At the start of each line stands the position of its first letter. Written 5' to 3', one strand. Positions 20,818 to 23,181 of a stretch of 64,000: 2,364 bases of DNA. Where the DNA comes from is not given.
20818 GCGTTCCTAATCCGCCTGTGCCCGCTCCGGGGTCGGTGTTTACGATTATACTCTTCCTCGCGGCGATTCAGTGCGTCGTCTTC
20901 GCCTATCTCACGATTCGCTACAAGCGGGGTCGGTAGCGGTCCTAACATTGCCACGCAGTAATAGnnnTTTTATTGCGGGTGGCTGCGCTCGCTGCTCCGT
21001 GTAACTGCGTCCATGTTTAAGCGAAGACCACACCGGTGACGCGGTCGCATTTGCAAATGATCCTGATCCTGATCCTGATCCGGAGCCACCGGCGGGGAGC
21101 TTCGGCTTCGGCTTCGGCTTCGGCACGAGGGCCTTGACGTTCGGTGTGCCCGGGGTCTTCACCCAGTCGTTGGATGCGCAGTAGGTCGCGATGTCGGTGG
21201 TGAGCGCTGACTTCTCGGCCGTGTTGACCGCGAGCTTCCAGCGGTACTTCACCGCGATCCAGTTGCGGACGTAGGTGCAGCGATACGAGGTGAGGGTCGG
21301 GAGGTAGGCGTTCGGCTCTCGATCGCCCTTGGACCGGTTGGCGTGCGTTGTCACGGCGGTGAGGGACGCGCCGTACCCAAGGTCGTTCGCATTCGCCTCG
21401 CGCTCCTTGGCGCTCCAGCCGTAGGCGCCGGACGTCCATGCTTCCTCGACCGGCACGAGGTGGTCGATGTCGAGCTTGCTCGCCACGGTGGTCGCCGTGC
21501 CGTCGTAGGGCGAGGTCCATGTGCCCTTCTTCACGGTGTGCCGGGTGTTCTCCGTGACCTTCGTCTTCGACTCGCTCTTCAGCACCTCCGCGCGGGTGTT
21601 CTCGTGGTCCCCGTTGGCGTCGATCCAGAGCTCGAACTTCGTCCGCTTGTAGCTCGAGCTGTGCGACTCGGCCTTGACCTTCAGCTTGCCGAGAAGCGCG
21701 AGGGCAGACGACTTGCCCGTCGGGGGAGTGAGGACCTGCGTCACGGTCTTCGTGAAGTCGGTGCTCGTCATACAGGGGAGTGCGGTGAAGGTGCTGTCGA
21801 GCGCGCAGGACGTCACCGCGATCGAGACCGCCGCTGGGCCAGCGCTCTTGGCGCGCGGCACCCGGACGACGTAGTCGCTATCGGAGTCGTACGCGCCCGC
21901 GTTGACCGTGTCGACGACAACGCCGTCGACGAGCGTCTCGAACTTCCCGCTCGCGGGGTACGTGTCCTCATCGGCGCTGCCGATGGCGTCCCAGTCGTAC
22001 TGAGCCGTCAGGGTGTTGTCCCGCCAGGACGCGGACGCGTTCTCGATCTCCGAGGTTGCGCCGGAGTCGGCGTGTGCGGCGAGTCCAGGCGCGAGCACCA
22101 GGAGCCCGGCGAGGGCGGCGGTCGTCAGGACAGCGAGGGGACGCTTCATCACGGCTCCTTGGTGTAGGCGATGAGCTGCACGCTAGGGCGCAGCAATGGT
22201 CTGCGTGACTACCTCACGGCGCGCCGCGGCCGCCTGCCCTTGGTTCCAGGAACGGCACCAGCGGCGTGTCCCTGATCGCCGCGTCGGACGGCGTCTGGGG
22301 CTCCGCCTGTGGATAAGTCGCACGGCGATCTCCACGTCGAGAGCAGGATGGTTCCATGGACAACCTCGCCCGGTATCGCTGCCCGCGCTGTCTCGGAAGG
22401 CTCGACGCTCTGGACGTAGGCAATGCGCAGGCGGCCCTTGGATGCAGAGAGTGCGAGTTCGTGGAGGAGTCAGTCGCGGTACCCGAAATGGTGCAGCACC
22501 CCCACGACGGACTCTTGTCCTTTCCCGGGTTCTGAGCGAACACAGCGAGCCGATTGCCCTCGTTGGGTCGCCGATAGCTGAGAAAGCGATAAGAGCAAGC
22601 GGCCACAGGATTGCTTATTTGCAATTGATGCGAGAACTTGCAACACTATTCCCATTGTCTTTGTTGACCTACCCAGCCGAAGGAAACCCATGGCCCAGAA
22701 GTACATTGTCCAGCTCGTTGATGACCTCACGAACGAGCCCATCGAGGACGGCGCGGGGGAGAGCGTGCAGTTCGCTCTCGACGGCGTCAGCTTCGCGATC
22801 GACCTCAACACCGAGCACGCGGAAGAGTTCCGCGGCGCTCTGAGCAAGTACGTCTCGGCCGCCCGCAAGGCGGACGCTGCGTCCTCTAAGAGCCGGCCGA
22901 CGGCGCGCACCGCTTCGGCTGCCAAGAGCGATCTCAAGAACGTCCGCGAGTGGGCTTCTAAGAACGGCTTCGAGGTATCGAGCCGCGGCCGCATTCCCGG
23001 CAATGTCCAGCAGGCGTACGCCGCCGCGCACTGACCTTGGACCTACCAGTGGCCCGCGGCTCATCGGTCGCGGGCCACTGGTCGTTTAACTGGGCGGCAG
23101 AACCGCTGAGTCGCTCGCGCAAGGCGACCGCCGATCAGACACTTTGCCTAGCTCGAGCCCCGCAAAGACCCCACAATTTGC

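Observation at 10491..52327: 41.8-kb island inserted into the Walker A codons of the Tad pilus ATPase: a potentially reversible pilus switch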

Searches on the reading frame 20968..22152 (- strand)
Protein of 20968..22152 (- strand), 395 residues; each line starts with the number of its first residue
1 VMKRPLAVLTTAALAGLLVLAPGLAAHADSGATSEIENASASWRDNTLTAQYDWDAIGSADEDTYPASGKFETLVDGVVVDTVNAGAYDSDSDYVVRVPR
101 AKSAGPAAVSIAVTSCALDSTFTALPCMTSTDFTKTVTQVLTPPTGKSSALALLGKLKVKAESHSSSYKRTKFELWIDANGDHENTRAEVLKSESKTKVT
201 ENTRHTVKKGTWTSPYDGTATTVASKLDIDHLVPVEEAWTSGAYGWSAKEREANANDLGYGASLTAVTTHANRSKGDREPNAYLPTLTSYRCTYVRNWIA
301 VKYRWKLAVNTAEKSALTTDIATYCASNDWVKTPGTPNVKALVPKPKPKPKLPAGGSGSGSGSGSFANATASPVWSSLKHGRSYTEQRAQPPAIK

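Call 12: search_protein_families(library=pfam, max_evalue=0.01, proteins=[window:20968-22152:-])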
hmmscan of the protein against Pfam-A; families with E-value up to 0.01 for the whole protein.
window:20968-22152:- (395 aa): 1 family
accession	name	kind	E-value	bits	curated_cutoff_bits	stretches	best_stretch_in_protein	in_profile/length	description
PF07510.16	GmrSD_C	-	1.4e-09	38.4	23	1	197-318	18-136/138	GmrSD restriction endonucleases, C-terminal domain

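Call 14: search_protein_families(library=padloc, max_evalue=0.001, proteins=[window:20968-22152:-])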
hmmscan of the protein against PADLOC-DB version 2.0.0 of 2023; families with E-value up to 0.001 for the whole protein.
window:20968-22152:- (395 aa): 0 families

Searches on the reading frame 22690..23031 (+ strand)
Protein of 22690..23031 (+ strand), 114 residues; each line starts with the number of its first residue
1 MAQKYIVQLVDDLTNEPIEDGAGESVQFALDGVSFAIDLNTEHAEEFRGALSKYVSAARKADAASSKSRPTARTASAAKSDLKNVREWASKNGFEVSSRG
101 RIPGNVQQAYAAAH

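Call 34: search_protein_families(library=pfam, max_evalue=0.01, proteins=[window:22690-23031:+])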
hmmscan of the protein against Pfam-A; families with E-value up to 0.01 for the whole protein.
window:22690-23031:+ (114 aa): 2 families
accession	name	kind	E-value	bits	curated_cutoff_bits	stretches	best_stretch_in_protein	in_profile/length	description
PF11774.14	Lsr2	-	4e-22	78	29.6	1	1-61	1-57/58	Lsr2 dimerization domain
PF23359.1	Lsr2_DNA-bd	-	8.6e-15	54.2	26.9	1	78-113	2-37/37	Lsr2 DNA-binding domain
